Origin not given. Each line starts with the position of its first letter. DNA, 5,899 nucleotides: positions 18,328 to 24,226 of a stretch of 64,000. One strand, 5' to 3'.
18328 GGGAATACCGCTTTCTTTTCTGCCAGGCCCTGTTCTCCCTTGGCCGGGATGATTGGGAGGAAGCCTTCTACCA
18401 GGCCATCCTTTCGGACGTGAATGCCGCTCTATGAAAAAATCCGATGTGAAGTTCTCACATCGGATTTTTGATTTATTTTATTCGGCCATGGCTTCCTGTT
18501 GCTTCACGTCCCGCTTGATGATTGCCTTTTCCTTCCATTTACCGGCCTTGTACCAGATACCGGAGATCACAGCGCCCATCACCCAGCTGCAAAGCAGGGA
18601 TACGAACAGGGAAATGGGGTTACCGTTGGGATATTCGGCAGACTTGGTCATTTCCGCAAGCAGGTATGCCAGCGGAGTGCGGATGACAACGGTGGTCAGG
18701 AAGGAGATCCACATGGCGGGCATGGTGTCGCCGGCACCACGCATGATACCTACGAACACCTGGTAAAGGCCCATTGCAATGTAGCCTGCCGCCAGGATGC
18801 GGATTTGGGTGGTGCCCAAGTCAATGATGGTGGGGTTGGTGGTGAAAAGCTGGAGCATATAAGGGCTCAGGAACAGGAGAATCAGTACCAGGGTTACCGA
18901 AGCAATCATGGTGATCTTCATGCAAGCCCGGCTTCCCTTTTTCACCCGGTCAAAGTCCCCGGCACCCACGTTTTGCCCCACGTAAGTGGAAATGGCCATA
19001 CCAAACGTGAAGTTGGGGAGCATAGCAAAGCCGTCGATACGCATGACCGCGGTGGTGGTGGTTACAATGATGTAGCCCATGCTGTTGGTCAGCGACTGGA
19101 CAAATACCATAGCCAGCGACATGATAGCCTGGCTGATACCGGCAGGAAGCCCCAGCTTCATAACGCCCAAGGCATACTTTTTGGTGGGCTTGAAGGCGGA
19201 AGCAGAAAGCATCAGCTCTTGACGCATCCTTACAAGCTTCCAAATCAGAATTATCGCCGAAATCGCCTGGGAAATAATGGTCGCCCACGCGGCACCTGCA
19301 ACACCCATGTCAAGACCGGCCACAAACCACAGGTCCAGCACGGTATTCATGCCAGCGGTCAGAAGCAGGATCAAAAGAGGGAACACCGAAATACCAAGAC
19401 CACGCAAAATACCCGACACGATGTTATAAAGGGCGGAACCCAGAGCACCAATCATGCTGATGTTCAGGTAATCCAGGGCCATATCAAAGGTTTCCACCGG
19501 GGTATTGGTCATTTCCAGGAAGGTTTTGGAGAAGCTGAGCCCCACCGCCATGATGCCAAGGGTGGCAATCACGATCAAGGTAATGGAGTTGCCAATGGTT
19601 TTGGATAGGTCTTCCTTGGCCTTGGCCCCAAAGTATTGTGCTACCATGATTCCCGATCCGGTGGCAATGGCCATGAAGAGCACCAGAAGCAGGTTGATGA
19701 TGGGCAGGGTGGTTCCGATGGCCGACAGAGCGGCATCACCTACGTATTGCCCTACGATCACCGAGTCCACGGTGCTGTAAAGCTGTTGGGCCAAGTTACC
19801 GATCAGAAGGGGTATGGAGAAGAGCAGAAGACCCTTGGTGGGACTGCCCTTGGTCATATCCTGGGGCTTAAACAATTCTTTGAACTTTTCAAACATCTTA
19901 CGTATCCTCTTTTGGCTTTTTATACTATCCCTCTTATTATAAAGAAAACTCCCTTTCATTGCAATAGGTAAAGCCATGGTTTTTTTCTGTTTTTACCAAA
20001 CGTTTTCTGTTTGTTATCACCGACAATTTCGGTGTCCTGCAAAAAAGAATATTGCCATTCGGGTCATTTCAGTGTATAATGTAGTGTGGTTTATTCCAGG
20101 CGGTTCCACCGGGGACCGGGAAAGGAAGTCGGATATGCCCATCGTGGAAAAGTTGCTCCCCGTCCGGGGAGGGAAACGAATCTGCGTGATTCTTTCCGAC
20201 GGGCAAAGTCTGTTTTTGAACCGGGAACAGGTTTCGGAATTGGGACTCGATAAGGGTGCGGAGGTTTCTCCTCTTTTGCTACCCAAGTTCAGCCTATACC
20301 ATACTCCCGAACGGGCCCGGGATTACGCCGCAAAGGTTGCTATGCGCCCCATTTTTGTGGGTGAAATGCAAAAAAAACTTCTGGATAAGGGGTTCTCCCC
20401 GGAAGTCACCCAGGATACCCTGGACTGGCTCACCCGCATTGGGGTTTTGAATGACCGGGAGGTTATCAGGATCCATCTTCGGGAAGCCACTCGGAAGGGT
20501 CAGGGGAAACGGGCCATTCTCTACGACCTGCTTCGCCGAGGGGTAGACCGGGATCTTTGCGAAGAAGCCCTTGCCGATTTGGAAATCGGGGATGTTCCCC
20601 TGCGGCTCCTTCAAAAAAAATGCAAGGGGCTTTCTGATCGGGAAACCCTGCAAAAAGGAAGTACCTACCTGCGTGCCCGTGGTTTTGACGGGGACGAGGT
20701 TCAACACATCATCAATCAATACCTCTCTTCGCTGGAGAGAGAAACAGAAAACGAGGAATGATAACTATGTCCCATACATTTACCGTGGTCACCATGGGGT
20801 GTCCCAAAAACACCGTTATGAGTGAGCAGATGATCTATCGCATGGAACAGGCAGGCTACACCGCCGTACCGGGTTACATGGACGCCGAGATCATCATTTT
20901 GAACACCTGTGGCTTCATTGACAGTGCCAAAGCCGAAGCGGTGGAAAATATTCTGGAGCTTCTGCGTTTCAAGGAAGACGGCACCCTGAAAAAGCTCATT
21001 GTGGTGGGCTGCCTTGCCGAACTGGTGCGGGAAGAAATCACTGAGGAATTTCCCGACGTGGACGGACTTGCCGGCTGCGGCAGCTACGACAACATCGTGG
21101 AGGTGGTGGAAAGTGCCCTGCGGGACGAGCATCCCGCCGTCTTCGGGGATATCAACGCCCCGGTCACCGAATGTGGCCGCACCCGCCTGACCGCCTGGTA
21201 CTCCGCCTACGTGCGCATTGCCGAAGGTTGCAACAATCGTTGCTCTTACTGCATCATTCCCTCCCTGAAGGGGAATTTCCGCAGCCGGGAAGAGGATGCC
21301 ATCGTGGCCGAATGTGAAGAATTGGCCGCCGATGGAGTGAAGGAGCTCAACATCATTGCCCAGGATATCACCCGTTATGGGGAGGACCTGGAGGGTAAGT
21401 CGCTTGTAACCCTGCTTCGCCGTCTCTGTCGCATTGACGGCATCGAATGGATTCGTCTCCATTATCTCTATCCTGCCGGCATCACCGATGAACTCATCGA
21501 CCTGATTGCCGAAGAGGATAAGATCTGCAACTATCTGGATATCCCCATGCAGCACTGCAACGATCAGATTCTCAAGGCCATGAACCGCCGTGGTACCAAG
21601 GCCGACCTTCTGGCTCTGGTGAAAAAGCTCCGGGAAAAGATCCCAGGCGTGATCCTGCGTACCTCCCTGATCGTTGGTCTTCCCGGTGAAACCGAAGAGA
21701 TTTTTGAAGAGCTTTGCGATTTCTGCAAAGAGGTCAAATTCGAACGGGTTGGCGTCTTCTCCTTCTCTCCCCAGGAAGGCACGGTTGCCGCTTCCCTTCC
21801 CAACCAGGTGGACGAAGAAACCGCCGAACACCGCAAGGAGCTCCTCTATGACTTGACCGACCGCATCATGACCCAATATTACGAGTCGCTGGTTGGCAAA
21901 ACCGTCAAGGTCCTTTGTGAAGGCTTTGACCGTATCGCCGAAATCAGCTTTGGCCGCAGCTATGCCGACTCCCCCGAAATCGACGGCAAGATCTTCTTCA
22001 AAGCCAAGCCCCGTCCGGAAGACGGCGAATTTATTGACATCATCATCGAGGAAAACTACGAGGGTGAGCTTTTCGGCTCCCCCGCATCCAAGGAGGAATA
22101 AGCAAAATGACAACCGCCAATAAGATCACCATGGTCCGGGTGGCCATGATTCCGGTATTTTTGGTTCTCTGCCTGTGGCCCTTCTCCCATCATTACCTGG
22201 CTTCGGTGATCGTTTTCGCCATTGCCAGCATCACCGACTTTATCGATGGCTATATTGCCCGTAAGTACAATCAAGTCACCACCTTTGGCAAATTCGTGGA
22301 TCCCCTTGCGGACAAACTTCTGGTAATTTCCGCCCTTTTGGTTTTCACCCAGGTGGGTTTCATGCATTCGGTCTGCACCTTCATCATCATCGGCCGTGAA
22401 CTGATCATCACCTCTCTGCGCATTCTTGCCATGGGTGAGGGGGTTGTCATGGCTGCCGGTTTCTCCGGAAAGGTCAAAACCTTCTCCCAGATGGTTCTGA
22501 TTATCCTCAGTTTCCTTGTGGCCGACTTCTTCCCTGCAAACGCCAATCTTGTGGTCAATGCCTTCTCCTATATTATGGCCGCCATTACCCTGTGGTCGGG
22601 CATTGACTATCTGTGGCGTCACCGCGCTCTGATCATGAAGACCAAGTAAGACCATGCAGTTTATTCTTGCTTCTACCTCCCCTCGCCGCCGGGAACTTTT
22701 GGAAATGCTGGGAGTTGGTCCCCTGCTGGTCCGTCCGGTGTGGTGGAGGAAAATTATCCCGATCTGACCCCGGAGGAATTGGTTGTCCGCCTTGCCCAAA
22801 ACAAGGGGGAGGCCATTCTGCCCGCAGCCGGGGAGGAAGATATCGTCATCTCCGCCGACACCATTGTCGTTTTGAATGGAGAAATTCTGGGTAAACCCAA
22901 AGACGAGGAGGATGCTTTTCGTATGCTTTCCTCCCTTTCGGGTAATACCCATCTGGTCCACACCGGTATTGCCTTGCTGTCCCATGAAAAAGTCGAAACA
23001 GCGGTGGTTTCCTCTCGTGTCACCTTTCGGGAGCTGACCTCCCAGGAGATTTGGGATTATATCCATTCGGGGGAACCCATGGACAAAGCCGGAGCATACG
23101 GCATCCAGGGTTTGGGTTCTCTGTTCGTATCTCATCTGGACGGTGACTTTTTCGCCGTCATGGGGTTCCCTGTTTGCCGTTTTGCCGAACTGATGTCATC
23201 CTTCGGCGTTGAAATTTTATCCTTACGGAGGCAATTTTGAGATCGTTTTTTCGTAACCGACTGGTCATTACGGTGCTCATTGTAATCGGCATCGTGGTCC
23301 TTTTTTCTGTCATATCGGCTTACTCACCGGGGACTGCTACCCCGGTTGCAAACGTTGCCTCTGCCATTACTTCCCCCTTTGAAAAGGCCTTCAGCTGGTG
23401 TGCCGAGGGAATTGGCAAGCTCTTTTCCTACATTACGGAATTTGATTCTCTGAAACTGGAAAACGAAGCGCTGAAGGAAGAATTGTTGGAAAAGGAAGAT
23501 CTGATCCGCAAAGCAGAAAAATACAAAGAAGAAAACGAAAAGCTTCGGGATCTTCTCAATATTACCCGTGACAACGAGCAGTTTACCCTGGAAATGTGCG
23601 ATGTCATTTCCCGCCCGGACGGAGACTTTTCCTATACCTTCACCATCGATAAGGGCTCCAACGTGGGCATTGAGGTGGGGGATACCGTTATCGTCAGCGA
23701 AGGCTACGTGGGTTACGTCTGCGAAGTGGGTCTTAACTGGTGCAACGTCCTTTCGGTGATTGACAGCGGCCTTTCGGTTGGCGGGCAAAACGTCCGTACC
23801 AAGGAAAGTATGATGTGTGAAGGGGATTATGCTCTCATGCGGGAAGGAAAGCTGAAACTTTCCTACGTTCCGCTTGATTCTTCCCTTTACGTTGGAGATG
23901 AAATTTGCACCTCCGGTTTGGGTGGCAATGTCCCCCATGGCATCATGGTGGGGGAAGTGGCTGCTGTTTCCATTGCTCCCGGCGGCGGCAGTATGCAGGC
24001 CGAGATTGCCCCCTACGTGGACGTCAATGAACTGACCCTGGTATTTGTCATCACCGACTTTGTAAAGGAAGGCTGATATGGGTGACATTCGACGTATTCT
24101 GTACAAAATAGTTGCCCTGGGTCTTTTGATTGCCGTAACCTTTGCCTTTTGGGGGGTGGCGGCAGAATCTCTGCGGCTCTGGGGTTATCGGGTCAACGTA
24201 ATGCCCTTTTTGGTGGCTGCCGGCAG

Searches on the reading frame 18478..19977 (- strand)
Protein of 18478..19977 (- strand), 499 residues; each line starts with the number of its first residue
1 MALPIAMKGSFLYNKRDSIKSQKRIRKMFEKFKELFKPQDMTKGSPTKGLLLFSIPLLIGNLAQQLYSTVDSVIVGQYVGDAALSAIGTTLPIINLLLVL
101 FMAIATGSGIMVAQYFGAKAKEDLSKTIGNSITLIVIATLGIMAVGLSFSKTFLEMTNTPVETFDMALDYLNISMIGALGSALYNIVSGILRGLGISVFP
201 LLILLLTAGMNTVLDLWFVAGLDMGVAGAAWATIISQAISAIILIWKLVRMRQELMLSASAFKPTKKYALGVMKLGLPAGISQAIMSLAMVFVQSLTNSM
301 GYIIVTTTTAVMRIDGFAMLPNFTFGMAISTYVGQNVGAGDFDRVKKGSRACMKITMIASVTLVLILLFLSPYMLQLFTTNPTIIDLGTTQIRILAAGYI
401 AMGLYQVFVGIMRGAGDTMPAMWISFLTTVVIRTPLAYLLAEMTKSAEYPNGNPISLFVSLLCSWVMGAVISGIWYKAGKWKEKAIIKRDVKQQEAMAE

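Call 38: search_protein_families(library=pfam, proteins=[window:18478-19977:-], max_evalue=0.00001)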
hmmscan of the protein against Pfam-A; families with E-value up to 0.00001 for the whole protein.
window:18478-19977:- (499 aa): 1 family
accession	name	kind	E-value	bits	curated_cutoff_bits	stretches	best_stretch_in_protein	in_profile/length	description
PF01554.23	MatE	-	7.3e-54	182.2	24.9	2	278-439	1-161/161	MatE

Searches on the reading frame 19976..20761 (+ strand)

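Call 38: search_protein_families(library=pfam, proteins=[window:19976-20761:+], max_evalue=0.00001)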
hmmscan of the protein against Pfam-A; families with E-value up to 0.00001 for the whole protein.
window:19976-20761:+ (261 aa): 2 families
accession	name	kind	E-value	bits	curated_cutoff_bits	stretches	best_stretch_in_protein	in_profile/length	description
PF21982.2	RecX_HTH1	-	4.4e-09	36.6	26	0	128-152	16-40/40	RecX, first three-helix domain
PF02631.22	RecX_HTH2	-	2.1e-07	31.5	26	1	168-199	10-42/42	RecX, second three-helix domain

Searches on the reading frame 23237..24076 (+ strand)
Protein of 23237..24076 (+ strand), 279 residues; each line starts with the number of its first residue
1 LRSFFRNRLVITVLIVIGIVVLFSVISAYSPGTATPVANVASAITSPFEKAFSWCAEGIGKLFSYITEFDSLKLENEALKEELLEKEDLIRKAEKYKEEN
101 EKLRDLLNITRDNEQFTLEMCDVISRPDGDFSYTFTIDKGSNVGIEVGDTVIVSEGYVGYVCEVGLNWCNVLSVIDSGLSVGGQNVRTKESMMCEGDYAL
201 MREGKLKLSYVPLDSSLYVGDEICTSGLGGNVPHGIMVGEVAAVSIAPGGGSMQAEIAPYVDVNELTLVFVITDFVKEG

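Call 39: search_protein_families(library=pfam, proteins=[window:23237-24076:+], max_evalue=0.00001)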
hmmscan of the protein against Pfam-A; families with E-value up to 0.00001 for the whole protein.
window:23237-24076:+ (279 aa): 1 family
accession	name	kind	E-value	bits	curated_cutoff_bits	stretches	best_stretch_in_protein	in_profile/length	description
PF04085.20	MreC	-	6.8e-36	123.7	28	1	123-273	1-147/147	Rod shape-determining protein MreC, barrel core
